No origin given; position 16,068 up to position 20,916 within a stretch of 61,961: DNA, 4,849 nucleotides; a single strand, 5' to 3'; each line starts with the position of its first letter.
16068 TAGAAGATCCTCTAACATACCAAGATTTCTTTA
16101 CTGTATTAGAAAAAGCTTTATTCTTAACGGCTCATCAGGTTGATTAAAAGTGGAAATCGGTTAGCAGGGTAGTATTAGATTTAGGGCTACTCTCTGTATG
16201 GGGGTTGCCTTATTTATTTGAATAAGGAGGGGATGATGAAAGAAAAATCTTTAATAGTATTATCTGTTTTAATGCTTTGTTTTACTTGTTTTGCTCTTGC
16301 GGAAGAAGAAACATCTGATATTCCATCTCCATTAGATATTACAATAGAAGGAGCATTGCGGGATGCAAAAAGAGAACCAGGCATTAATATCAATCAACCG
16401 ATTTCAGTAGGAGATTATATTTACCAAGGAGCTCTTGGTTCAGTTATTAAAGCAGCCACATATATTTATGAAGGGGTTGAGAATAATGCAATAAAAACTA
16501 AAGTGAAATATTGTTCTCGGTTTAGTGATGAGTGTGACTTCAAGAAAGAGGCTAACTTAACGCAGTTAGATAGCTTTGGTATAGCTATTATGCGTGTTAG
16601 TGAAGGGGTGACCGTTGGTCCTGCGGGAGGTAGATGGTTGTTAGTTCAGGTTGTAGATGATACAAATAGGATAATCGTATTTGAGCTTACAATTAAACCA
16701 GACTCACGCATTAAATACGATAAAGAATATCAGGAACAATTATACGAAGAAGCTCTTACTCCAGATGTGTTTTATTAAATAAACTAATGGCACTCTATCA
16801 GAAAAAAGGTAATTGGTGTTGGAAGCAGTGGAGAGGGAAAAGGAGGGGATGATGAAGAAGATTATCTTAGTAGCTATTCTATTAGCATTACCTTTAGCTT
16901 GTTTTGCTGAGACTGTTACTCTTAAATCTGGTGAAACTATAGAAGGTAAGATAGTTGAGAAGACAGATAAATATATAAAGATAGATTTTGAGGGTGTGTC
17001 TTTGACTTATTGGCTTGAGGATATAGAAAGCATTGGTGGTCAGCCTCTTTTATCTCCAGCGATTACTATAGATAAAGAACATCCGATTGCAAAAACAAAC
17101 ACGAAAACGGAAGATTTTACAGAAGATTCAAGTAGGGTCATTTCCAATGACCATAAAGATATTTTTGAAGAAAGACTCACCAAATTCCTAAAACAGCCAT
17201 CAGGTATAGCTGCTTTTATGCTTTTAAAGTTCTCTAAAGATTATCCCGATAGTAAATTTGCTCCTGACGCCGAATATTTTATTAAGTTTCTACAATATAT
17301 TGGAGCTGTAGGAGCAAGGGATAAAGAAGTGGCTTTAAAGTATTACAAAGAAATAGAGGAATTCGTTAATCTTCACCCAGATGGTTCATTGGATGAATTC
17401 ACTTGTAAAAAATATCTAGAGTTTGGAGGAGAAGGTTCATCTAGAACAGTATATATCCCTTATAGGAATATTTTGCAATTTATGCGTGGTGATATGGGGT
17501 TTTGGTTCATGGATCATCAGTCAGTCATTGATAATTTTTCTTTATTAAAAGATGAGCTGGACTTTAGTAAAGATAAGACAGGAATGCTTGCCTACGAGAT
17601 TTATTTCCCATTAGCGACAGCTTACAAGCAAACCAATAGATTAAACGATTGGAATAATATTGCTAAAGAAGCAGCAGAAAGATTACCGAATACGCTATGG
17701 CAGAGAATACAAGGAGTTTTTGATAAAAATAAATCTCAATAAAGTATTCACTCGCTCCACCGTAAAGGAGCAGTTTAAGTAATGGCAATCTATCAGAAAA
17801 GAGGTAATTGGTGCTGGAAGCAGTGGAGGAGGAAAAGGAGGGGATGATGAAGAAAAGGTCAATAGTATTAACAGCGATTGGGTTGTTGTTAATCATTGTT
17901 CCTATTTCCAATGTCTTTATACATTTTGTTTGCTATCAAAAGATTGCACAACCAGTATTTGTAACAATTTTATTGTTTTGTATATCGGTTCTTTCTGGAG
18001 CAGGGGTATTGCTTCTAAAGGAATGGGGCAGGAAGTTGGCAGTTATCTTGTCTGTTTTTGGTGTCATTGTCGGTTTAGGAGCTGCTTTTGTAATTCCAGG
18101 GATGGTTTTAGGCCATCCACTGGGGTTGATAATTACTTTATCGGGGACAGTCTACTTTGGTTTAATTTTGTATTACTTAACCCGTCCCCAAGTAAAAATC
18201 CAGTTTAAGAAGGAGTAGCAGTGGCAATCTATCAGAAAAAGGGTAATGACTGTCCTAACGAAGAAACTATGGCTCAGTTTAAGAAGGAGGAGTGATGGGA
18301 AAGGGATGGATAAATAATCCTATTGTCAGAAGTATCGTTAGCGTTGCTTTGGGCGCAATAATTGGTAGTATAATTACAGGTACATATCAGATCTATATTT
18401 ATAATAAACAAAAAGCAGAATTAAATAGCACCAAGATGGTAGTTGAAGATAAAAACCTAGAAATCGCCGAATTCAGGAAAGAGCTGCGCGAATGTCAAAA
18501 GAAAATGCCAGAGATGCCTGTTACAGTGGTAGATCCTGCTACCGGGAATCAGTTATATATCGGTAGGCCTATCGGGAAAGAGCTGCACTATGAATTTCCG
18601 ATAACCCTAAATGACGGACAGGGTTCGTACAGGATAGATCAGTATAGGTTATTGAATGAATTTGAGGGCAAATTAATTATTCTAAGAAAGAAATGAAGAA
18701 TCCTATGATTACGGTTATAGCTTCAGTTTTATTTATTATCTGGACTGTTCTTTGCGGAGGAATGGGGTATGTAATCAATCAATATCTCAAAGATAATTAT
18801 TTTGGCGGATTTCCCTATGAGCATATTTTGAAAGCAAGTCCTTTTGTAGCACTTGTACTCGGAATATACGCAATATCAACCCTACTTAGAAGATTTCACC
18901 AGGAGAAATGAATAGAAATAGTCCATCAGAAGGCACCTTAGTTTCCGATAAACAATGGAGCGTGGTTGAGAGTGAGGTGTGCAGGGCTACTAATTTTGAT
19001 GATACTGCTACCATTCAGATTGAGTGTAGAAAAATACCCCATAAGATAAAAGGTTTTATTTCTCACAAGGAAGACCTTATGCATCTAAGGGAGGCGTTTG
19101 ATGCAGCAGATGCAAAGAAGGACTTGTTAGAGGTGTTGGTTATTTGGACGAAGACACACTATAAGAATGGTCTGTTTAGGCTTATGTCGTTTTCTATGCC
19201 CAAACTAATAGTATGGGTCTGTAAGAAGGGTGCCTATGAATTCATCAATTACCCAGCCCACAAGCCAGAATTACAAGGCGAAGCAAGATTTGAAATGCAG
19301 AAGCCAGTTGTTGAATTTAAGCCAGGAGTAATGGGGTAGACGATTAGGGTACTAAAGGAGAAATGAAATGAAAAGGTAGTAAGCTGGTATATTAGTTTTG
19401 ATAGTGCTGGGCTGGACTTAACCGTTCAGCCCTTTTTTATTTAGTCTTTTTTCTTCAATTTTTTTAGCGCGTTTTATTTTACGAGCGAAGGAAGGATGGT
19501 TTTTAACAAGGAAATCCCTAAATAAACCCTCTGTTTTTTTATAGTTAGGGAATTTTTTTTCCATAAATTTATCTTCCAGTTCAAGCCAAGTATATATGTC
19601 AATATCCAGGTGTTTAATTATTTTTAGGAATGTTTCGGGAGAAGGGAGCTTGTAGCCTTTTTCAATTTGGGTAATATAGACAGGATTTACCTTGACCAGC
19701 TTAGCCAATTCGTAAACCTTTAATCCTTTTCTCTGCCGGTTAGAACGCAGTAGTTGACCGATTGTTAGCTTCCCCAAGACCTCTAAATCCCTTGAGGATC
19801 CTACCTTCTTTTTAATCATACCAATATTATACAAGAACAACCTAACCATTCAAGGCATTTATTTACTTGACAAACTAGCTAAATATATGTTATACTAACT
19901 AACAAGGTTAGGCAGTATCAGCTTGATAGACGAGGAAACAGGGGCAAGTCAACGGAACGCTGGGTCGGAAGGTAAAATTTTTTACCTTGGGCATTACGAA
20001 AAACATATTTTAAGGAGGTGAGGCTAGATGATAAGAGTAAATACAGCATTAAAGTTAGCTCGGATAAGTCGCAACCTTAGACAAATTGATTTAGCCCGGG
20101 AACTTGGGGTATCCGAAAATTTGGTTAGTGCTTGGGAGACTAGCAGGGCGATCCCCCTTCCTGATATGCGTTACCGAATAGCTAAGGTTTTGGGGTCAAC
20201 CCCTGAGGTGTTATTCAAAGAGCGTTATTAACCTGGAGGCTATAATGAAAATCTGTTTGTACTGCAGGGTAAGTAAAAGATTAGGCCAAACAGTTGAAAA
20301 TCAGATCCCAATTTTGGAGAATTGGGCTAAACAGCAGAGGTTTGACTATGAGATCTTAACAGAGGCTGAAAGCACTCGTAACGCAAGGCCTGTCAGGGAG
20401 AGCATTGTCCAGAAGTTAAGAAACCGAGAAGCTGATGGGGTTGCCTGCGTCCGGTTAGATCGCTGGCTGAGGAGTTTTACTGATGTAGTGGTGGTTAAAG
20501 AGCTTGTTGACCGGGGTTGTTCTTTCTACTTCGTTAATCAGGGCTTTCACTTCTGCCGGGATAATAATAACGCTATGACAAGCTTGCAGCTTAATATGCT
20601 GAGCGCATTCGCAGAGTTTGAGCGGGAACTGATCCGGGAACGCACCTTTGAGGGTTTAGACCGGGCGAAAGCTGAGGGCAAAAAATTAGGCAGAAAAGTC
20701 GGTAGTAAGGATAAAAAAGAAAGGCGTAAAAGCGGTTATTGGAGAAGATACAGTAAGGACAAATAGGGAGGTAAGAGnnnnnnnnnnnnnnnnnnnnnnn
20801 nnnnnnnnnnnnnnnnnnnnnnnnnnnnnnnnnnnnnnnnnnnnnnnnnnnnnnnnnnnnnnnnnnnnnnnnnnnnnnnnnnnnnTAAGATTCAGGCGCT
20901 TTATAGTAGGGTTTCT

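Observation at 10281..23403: comM is split by an 11.6-kb serine-integrase element, with a perfect 22-bp att core and seamless frame restoration on excision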

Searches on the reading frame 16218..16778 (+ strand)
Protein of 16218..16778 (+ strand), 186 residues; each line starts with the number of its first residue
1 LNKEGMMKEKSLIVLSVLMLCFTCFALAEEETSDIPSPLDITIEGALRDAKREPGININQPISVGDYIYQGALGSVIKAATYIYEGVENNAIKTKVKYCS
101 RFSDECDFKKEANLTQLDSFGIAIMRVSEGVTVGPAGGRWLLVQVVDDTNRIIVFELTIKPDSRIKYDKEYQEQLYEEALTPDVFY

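Call 10: search_protein_families(library=pfam, proteins=[window:16218-16778:+], max_evalue=0.01)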
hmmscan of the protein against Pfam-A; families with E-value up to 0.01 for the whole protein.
window:16218-16778:+ (186 aa): 0 families

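Call 31: search_protein_families(library=phrogs, proteins=[window:16218-16778:+], max_evalue=0.01)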
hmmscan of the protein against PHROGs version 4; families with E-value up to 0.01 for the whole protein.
window:16218-16778:+ (186 aa): 0 families

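Call 67: search_protein_families(library=padloc, proteins=[window:16218-16778:+], max_evalue=0.01)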
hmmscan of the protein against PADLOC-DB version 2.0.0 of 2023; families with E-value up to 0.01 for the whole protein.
window:16218-16778:+ (186 aa): 1 family
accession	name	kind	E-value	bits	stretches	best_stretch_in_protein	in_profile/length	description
PDLC04262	PDC-M01B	-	0.002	15.9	0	135-176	142-179/259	-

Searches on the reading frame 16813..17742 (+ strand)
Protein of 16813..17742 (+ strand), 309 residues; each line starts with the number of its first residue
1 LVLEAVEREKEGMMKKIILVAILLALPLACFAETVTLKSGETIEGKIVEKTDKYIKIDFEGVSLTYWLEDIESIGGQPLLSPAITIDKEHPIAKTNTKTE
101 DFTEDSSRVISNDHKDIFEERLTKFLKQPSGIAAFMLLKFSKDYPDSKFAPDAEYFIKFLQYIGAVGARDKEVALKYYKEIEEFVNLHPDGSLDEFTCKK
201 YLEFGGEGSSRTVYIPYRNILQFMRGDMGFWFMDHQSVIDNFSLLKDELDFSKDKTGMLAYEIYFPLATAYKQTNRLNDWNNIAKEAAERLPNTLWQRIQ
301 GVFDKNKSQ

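Call 11: search_protein_families(library=pfam, proteins=[window:16813-17742:+], max_evalue=0.01)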
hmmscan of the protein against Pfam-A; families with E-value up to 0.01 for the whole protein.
window:16813-17742:+ (309 aa): 0 families

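Call 31: search_protein_families(library=phrogs, proteins=[window:16813-17742:+], max_evalue=0.01)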
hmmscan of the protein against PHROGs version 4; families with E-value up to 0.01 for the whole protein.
window:16813-17742:+ (309 aa): 0 families

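Call 67: search_protein_families(library=padloc, proteins=[window:16813-17742:+], max_evalue=0.01)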
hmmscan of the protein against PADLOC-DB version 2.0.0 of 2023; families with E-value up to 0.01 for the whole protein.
window:16813-17742:+ (309 aa): 1 family
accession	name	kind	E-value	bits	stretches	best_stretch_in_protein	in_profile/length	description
PDLC01116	Cas5_IIId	-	0.002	15.6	1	35-131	203-297/308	Csx10gr5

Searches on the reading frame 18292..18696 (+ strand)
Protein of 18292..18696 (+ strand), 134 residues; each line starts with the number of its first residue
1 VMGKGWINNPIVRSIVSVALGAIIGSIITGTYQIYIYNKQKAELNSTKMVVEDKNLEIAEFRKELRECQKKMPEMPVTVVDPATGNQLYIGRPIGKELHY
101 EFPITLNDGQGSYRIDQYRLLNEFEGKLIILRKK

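Call 11: search_protein_families(library=pfam, proteins=[window:18292-18696:+], max_evalue=0.01)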
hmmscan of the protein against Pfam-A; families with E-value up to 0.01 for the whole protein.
window:18292-18696:+ (134 aa): 0 families

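Call 32: search_protein_families(library=phrogs, proteins=[window:18292-18696:+], max_evalue=0.01)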
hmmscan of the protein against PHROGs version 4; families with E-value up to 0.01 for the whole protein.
window:18292-18696:+ (134 aa): 2 families
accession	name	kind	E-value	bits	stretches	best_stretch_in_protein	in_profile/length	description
phrog_739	-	lysis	0.00078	20.7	1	15-73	7-65/122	Rz-like spanin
phrog_8369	-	other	0.00081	20.5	1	20-70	19-71/192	hol-like chemotaxis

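Call 67: search_protein_families(library=padloc, proteins=[window:18292-18696:+], max_evalue=0.01)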
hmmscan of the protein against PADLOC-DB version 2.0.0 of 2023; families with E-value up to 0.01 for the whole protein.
window:18292-18696:+ (134 aa): 0 families

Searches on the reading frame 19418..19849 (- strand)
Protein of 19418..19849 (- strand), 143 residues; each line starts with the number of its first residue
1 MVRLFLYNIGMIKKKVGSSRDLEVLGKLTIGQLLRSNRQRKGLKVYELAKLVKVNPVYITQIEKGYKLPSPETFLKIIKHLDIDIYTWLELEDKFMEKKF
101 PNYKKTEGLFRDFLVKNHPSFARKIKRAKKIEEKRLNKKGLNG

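Call 11: search_protein_families(library=pfam, proteins=[window:19418-19849:-], max_evalue=0.01)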
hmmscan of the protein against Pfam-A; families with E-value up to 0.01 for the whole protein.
window:19418-19849:- (143 aa): 4 families
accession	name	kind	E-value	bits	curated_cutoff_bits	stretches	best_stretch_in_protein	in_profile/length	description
PF01381.28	HTH_3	-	1.1e-11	45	23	1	34-85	1-52/55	Helix-turn-helix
PF13560.12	HTH_31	-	5.2e-08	33.5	27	1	30-83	2-56/64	Helix-turn-helix domain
PF12844.13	HTH_19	-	2.1e-07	31.2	30.2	1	31-89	1-58/64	Helix-turn-helix domain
PF13413.12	HTH_25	-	6.7e-05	23.1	24.6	1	33-65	1-33/62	Helix-turn-helix domain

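Call 32: search_protein_families(library=phrogs, proteins=[window:19418-19849:-], max_evalue=0.01)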
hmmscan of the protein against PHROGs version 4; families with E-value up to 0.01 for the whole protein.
window:19418-19849:- (143 aa): 10 families
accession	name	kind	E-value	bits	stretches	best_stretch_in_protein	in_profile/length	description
phrog_3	-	transcription regulation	2.4e-10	41.8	1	26-107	85-163/430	transcriptional repressor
phrog_2439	-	transcription regulation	3.8e-09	36.9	1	29-106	7-83/367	transcriptional regulator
phrog_8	-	transcription regulation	5e-09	37.1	1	28-121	160-248/346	transcriptional regulator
phrog_4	-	transcription regulation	2.3e-07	31.1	1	12-99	129-201/400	transcriptional repressor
phrog_1373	-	transcription regulation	6.7e-05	23.9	1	28-88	62-122/166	transcriptional regulator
phrog_4836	-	transcription regulation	0.00058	20.5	1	30-89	76-135/194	CII-like regulator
phrog_5823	-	transcription regulation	0.0017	18.6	1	28-85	5-63/404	transcriptional regulator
phrog_2328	-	transcription regulation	0.0025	18.6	1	26-92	12-77/128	transcriptional repressor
phrog_4031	-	unknown function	0.007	15.8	1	32-81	521-571/626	-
phrog_1381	-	moron, auxiliary metabolic gene and host takeover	0.008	16.5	1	27-99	10-83/264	plasmid antitoxin with HTH domain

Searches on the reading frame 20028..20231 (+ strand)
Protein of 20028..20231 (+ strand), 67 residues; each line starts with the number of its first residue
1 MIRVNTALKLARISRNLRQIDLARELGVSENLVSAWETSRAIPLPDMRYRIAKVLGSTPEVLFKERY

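Call 11: search_protein_families(library=pfam, proteins=[window:20028-20231:+], max_evalue=0.01)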
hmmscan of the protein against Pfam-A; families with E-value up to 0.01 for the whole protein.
window:20028-20231:+ (67 aa): 5 families
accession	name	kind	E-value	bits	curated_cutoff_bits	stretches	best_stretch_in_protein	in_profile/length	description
PF01381.28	HTH_3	-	6.3e-11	42.6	23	1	8-61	1-54/55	Helix-turn-helix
PF13560.12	HTH_31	-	7.5e-07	29.8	27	1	8-60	6-59/64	Helix-turn-helix domain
PF12844.13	HTH_19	-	8.3e-07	29.3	30.2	1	7-63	3-59/64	Helix-turn-helix domain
PF13693.12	HTH_35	-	0.0024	18.2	25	1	21-67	20-63/75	Winged helix-turn-helix DNA-binding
PF13413.12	HTH_25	-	0.0072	16.6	24.6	1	8-46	2-40/62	Helix-turn-helix domain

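Call 32: search_protein_families(library=phrogs, proteins=[window:20028-20231:+], max_evalue=0.01)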
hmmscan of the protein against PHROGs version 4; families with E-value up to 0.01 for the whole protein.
window:20028-20231:+ (67 aa): 15 families
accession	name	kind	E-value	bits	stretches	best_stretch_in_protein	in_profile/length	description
phrog_2967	-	transcription regulation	2.5e-09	38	1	6-65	13-72/225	transcriptional regulator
phrog_8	-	transcription regulation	6.3e-09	36.7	1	7-63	80-136/346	transcriptional regulator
phrog_2439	-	transcription regulation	7e-09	36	1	6-66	10-70/367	transcriptional regulator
phrog_3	-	transcription regulation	2.8e-07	31.7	1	5-65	90-148/430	transcriptional repressor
phrog_2104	-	unknown function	6.7e-07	30.5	1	7-52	43-88/103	-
phrog_7241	-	transcription regulation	7e-07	30.3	1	2-62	60-120/122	transcriptional regulator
phrog_4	-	transcription regulation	4.6e-06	26.9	1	8-64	141-193/400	transcriptional repressor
phrog_4836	-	transcription regulation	5e-06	27.2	1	6-65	78-137/194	CII-like regulator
phrog_7950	-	transcription regulation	4e-05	24.6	1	5-47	9-55/68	transcriptional repressor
phrog_1373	-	transcription regulation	0.00019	22.4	1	4-66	64-126/166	transcriptional regulator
phrog_4739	-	unknown function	0.00034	21.3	1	4-65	68-129/167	-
phrog_769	-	transcription regulation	0.00037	21.4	1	20-67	28-72/89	transcriptional repressor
phrog_1124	-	transcription regulation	0.00061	20.4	1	4-53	5-57/177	transcriptional regulator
phrog_2328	-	transcription regulation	0.0012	19.6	1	8-62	20-74/128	transcriptional repressor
phrog_5823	-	transcription regulation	0.0066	16.6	1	8-63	11-67/404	transcriptional regulator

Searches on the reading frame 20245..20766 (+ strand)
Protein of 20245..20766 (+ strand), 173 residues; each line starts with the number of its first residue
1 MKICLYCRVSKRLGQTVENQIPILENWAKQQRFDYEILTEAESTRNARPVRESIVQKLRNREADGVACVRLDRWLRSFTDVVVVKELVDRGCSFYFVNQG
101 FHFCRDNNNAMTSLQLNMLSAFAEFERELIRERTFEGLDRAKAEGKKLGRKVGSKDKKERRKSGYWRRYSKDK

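Call 11: search_protein_families(library=pfam, proteins=[window:20245-20766:+], max_evalue=0.01)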
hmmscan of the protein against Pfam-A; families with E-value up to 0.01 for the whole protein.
window:20245-20766:+ (173 aa): 1 family
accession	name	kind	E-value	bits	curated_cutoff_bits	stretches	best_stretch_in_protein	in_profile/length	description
PF00239.26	Resolvase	-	6.8e-30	104.5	23.3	1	4-147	2-145/145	Resolvase, N terminal domain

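Call 32: search_protein_families(library=phrogs, proteins=[window:20245-20766:+], max_evalue=0.01)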
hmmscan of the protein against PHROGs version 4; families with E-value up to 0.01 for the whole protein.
window:20245-20766:+ (173 aa): 3 families
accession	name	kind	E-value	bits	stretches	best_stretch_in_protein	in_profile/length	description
phrog_125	-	DNA, RNA and nucleotide metabolism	3.7e-31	109.6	1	1-158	20-167/254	DNA invertase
phrog_95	-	integration and excision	9e-25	88.3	1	1-150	88-242/651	integrase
phrog_6620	-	integration and excision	0.00062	20.4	1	2-81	57-138/201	transposase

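Call 59: find_homologous_proteins(query=window:20245-20766:+, max_evalue=1e-8)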
Query window:20245-20766:+ (173 aa): 2294 proteins with E <= 1e-8 among 2632 candidates; the best 120 are listed.
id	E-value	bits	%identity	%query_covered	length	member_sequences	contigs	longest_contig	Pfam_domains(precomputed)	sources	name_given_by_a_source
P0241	1.9e-110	384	100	100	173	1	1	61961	PF00239.27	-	-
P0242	8.2e-102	356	91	100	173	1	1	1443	PF00239.27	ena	-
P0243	3.0e-101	354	92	100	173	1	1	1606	PF00239.27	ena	-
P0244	1.1e-95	336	87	100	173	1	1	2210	PF00239.27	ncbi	-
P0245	7.6e-94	330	87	99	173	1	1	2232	PF00239.27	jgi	jgi:DNA invertase Pin-like site-specific DNA recombinase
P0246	2.1e-92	325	85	100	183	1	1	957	PF00239.27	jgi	jgi:DNA invertase Pin-like site-specific DNA recombinase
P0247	2.5e-90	319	80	100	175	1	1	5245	PF00239.27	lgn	-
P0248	1.3e-89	316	84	98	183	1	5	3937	PF00239.27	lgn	-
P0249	4.6e-86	305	78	98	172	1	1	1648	PF00239.27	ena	-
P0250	4.8e-85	301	80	98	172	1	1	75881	PF00239.27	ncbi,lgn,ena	-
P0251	3.4e-81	289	76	98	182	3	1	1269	PF00239.27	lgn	-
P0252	9.4e-80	284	72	98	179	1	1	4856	PF00239.27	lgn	-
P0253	5.4e-77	275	73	98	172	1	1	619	PF00239.27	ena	-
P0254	8.0e-77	275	77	98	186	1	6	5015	PF00239.27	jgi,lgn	jgi:putative DNA-invertase from lambdoid prophage Rac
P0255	9.7e-77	274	77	91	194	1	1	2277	PF00239.27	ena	-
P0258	3.8e-69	250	64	100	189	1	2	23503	PF00239.27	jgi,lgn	jgi:DNA invertase Pin-like site-specific DNA recombinase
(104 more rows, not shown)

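Call 60: find_encoding_contigs(protein=P0250, flank=10000, max_places=1)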
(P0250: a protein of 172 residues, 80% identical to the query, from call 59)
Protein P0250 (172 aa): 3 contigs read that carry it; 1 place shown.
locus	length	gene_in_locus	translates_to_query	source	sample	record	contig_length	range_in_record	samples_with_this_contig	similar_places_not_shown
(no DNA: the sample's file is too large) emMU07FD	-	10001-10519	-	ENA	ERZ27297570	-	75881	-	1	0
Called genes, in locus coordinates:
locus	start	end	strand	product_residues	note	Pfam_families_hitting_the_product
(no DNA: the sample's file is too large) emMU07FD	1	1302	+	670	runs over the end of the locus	PF17764:PriA_3primeBD, PF00270:DEAD, PF04851:ResIII, PF18319:Zn_ribbon_PriA, PF00271:Helicase_C, PF18074:PriA_C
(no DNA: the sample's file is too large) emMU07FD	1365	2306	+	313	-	PF00551:Formyl_trans_N, PF02911:Formyl_trans_C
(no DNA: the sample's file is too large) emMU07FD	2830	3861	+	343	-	PF01087:GalP_UDP_transf (faint), PF16268:DUF4921 (faint), PF16285:DUF4931_N (faint), PF02744:GalP_UDP_tr_C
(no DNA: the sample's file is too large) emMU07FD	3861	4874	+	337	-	PF01087:GalP_UDP_transf, PF16285:DUF4931_N, PF16268:DUF4921, PF02744:GalP_UDP_tr_C, PF11969:DcpS_C (weak), PF01230:HIT (weak)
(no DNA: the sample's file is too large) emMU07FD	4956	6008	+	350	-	PF00044:Gp_dh_N, PF02800:Gp_dh_C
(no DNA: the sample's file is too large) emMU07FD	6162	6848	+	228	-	PF01743:PolyA_pol, PF12627:PolyA_pol_RNAbd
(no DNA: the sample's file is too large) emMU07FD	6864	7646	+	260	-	-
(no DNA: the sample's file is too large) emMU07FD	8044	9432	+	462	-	PF00004:AAA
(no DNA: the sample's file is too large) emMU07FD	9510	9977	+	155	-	-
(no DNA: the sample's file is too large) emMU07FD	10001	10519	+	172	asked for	PF00239:Resolvase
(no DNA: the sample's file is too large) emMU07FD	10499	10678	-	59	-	?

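Call 61: find_encoding_contigs(protein=P0258, flank=10000, max_places=1)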
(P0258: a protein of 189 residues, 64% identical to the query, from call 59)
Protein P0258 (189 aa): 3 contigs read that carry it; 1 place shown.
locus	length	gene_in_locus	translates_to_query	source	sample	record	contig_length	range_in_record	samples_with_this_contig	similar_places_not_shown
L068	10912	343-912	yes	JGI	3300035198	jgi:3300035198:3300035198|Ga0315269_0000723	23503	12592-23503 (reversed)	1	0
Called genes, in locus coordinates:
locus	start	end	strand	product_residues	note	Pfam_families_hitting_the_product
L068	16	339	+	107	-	-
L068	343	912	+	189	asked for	PF00239:Resolvase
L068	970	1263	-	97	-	-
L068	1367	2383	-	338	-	PF01935:DUF87, PF00004:AAA (faint)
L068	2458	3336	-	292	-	-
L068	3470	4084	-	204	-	-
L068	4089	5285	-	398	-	-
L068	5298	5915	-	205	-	-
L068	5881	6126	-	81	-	-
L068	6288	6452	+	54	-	-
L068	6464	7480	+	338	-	-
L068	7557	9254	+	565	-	-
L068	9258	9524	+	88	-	-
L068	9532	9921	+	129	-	-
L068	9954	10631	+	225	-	-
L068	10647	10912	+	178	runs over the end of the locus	-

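Call 80: find_encoding_contigs(protein=P0247, flank=5000, max_places=1)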
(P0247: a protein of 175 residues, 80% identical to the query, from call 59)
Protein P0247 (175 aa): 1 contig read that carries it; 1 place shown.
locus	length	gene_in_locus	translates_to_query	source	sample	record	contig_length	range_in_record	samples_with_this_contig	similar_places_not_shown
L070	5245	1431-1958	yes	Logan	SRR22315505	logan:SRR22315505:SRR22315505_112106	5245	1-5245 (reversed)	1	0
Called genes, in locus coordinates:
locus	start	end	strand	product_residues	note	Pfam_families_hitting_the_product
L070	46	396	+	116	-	-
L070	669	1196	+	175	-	PF13411:MerR_1 (faint)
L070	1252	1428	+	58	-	PF01381:HTH_3 (weak)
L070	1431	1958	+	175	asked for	PF00239:Resolvase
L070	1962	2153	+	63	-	PF12728:HTH_17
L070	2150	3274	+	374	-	PF00589:Phage_integrase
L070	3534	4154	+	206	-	PF11769:DUF3313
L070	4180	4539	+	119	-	-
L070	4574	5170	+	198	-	-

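Call 81: find_encoding_contigs(protein=P0244, flank=3000, max_places=1)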
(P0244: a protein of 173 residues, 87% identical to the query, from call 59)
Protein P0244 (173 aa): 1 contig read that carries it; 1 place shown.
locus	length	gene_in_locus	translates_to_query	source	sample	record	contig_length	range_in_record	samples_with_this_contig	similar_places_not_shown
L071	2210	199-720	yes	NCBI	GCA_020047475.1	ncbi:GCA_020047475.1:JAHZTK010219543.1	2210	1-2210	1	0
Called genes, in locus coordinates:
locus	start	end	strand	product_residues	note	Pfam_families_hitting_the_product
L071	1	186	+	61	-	?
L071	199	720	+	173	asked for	PF00239:Resolvase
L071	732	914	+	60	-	PF12728:HTH_17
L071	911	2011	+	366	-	PF00589:Phage_integrase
